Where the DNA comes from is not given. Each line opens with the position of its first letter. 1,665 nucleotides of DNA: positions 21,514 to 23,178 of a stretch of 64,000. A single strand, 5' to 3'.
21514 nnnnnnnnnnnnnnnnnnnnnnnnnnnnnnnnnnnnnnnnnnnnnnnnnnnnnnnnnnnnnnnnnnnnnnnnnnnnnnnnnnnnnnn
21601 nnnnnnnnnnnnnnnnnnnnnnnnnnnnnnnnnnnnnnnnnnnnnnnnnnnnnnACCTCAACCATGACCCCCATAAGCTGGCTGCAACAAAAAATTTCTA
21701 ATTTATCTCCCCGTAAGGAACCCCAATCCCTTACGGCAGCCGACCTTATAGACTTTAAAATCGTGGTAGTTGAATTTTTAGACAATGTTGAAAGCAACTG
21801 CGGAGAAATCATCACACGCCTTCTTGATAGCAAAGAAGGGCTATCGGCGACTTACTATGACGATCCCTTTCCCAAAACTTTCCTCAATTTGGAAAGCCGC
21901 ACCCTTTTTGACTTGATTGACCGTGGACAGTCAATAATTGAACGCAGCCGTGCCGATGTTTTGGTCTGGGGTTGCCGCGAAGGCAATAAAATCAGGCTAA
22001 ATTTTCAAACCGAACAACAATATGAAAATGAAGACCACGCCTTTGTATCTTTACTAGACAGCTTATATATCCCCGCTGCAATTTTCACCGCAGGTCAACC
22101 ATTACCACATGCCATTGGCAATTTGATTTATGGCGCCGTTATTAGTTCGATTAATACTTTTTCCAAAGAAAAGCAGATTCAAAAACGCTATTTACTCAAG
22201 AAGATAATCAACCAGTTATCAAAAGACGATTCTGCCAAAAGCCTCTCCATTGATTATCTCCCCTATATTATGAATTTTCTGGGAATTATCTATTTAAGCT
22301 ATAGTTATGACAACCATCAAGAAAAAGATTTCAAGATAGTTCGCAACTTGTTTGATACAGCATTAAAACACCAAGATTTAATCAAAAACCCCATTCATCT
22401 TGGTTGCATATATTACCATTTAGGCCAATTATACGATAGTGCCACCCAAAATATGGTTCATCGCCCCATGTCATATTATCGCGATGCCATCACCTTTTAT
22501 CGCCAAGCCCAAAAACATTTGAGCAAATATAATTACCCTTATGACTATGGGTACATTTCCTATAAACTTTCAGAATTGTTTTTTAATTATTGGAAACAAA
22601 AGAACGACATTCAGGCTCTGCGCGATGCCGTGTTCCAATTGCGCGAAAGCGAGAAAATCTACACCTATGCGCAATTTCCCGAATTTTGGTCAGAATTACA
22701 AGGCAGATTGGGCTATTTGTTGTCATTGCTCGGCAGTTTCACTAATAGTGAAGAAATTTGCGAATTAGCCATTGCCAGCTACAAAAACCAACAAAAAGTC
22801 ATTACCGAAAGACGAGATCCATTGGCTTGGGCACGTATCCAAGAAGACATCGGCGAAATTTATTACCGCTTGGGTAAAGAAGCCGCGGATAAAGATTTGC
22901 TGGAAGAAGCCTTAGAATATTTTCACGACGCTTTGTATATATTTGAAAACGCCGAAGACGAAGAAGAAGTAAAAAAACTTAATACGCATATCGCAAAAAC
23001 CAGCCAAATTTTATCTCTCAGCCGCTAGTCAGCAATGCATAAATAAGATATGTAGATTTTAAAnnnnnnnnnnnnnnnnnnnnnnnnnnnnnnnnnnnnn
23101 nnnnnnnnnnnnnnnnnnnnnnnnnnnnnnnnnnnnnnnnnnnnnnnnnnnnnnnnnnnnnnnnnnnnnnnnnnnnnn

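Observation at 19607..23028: Three-gene cluster after rsmB encoding apparent pseudoenzymes (PanE-like without GxGxxG, MraY/WecA-like without GDxGS) plus a TPR-like protein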

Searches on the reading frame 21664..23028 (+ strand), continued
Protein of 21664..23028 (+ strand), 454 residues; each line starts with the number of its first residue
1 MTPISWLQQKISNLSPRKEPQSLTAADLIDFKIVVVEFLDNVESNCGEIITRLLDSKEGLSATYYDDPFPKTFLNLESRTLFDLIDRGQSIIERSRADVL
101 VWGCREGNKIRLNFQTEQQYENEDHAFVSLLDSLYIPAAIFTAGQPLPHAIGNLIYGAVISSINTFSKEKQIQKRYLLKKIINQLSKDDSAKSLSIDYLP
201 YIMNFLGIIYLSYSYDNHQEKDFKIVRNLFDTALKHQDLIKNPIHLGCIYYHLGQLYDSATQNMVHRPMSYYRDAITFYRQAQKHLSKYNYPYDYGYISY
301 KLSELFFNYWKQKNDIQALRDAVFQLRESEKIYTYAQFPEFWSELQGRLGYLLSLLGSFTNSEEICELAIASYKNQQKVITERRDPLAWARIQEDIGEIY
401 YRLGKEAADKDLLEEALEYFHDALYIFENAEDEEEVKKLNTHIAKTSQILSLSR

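Call 50: find_encoding_contigs(protein=P0161, flank=7000, max_places=2)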
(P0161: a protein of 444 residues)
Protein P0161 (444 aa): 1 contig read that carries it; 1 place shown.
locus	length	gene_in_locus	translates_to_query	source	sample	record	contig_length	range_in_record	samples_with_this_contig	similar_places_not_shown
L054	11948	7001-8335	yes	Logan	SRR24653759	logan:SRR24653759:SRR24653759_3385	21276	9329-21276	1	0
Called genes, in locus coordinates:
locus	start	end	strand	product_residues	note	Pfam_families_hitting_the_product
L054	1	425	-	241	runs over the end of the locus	PF02146:SIR2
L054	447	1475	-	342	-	PF21694:DNA_pol3_delta_C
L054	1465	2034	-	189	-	PF04390:LptE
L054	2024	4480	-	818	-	PF00133:tRNA-synt_1, PF01406:tRNA-synt_1e (faint), PF09334:tRNA-synt_1g, PF13603:tRNA-synt_1_2, PF00133:tRNA-synt_1, PF09334:tRNA-synt_1g (weak), PF08264:Anticodon_1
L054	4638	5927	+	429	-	PF01029:NusB, PF01564:Spermine_synth (weak), PF01728:FtsJ (weak), PF03602:Cons_hypoth95, PF01189:Methyltr_RsmB-F, PF09445:Methyltransf_15 (weak), PF13649:Methyltransf_25 (weak), PF13847:Methyltransf_31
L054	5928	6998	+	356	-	-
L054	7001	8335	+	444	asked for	-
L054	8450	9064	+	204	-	PF13505:OMP_b-brl, PF01617:Surface_Ag_2, PF02462:Opacity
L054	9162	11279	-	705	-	PF01138:RNase_PH, PF03725:RNase_PH_C, PF03726:PNPase, PF01138:RNase_PH, PF03725:RNase_PH_C (weak), PF00013:KH_1, PF00575:S1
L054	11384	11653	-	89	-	PF00312:Ribosomal_S15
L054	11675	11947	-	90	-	?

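Call 60: find_encoding_contigs(protein=P0188, flank=7000, max_places=2)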
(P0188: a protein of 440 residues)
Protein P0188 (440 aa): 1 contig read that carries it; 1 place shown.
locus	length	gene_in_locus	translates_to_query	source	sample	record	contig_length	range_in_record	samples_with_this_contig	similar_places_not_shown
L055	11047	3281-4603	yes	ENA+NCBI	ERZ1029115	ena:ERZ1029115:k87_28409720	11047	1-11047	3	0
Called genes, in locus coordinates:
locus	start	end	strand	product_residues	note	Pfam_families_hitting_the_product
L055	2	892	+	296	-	?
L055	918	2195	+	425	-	PF01029:NusB, PF01189:Methyltr_RsmB-F, PF01728:FtsJ (weak), PF03602:Cons_hypoth95 (weak), PF09445:Methyltransf_15 (weak), PF13847:Methyltransf_31, PF13649:Methyltransf_25 (weak)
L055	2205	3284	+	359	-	-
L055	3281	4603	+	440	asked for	-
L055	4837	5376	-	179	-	-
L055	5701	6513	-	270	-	PF03062:MBOAT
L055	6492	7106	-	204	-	-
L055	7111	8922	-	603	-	PF16822:ALGX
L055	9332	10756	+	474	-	PF00884:Sulfatase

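Call 61: find_encoding_contigs(protein=P0157, flank=7000, max_places=2)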
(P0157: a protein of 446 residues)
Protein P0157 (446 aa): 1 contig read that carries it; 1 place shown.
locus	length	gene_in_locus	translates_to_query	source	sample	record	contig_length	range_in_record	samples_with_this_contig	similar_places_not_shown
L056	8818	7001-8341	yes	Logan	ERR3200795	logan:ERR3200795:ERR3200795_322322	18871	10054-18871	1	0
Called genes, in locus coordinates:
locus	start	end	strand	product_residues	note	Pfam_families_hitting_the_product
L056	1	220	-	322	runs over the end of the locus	PF06144:DNA_pol3_delta, PF21694:DNA_pol3_delta_C (faint)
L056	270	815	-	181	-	PF04390:LptE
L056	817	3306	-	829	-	PF00133:tRNA-synt_1, PF01406:tRNA-synt_1e (faint), PF09334:tRNA-synt_1g, PF13603:tRNA-synt_1_2, PF00133:tRNA-synt_1, PF09334:tRNA-synt_1g (weak), PF08264:Anticodon_1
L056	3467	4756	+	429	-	PF01029:NusB, PF01728:FtsJ (weak), PF01189:Methyltr_RsmB-F, PF13847:Methyltransf_31, PF13649:Methyltransf_25 (weak)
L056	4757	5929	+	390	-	PF08546:ApbA_C (weak)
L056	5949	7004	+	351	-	-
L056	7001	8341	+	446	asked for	-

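Call 66: search_protein_families(library=padloc, proteins=[window:21664-23028:+], max_evalue=0.1)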
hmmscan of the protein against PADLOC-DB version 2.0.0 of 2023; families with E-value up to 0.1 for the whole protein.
window:21664-23028:+ (454 aa): 0 families

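Call 84: find_related_loci(query=A8, collection=metagenome_contigs, flank=4000)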
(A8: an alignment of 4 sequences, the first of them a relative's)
Query A8 (443 aa) in metagenome_contigs; peptide patterns used: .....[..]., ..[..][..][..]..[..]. (x = any residue, [..] = any of these).
600 stretches matched a pattern (row limit reached: there are more); 2 encode a relative of the query (tblastn E <= 1e-3); 2 distinct loci.
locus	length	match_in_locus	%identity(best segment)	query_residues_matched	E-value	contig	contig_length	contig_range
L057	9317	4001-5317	43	1-437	3e-103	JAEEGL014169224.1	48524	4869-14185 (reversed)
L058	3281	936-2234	36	5-437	3e-88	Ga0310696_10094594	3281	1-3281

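Call 91: fold_search(model_id=the predicted structure, library=pdb)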
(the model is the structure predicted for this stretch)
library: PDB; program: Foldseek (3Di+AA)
matches with E <= 10: 1378; with E <= 0.001: 41
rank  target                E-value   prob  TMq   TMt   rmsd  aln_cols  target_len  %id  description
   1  3sf4_A                1.4e-05  1.00  0.40  0.48   8.6       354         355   13  Crystal structure of the complex between the conserved cell polarity proteins Inscuteable and LGN (released 2011-11-23)
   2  3sf4_B                1.4e-05  1.00  0.37  0.46   8.8       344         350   12  Crystal structure of the complex between the conserved cell polarity proteins Inscuteable and LGN (released 2011-11-23)
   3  3ro2_A                2.5e-05  1.00  0.41  0.53   6.2       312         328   16  Structures of the LGN/NuMA complex (released 2012-03-07)
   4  5a7d_H                3.5e-05  1.00  0.45  0.56   4.9       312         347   14  Tetrameric assembly of LGN with Inscuteable (released 2016-08-03)
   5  4wne_A                3.8e-05  1.00  0.42  0.55   6.1       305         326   16  Crystal structure of the TPR domain of LGN in complex with Frmpd4/Preso1 at 2.0 Angstrom resolution (released 2015-09-16)
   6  6hc2_S                3.9e-05  1.00  0.38  0.46   9.9       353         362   14  Crystal structure of NuMA/LGN hetero-hexamers (released 2019-05-29)
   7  3sf4_C                4.5e-05  1.00  0.44  0.55   5.5       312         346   16  Crystal structure of the complex between the conserved cell polarity proteins Inscuteable and LGN (released 2011-11-23)
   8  4a1s_B                4.6e-05  1.00  0.37  0.47   9.2       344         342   13  Crystallographic structure of the Pins:Insc complex (released 2012-03-28)
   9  5a7d_G                5.3e-05  1.00  0.46  0.58   4.7       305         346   13  Tetrameric assembly of LGN with Inscuteable (released 2016-08-03)
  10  6hc2_A                5.7e-05  1.00  0.37  0.45   9.6       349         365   14  Crystal structure of NuMA/LGN hetero-hexamers (released 2019-05-29)
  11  4a1s_A                6.0e-05  1.00  0.37  0.47   9.3       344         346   13  Crystallographic structure of the Pins:Insc complex (released 2012-03-28)
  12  4g2v_A                7.0e-05  1.00  0.41  0.55   5.5       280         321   16  Structure complex of LGN binding with FRMPD1 (released 2013-01-23)
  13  4wng_A                8.7e-05  1.00  0.41  0.54   6.2       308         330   16  Crystal structure of the TPR domain of LGN in complex with Frmpd4/Preso1 at 2.1 Angstrom resolution (released 2015-09-16)
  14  5a7d_C                8.7e-05  1.00  0.38  0.46   8.7       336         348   14  Tetrameric assembly of LGN with Inscuteable (released 2016-08-03)
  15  5a7d_F                9.0e-05  1.00  0.39  0.49   8.9       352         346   13  Tetrameric assembly of LGN with Inscuteable (released 2016-08-03)
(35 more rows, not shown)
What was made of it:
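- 22108..23022 (+): P3 residues 149-453: TPR superhelix of the LGN/Pins, Rap and kinesin-light-chain type. Foldseek: LGN E 1e-5 (call 91).
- On TPR proteins: Foldseek LGN E 1e-5 (call 91).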

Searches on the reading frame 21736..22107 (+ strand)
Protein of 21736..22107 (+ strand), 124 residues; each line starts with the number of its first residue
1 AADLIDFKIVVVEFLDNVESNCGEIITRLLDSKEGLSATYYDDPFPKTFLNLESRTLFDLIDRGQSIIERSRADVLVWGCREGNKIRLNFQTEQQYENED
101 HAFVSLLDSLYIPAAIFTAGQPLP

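Call 73: search_solved_structures(query=A5, max_evalue=10, show_alignments=0)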
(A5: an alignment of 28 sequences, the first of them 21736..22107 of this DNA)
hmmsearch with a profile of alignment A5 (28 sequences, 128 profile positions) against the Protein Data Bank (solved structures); distinct sequences matched with E-value up to 10: 6.
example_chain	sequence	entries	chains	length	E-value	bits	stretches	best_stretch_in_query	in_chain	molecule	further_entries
7zg6_A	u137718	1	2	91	0.19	14.4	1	62-110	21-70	DUF1778 domain-containing protein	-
4iip_A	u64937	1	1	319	0.22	14.2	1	56-116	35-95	Adenosine monophosphate-protein hydrolase SidD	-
4iik_A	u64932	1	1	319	0.24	14.1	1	56-116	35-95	Adenosine monophosphate-protein hydrolase SidD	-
6rre_A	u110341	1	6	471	0.43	13.3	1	56-116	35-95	Adenosine monophosphate-protein hydrolase SidD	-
6xf2_A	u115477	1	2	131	0.43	13.3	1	20-72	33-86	Nesprin-1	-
3zhc_A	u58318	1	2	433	1.6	11.4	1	10-100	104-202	PHYTASE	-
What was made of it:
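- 21751..22086 (+): P3 residues about 30-141: N-terminal alpha/beta domain with no recognisable relative. A domain profile gives no PDB hit below E 0.19 (call 73).
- Tried and rejected: P3 N-terminal domain: a domain profile against PDB sequences gave nothing below E 0.19 (call 73).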
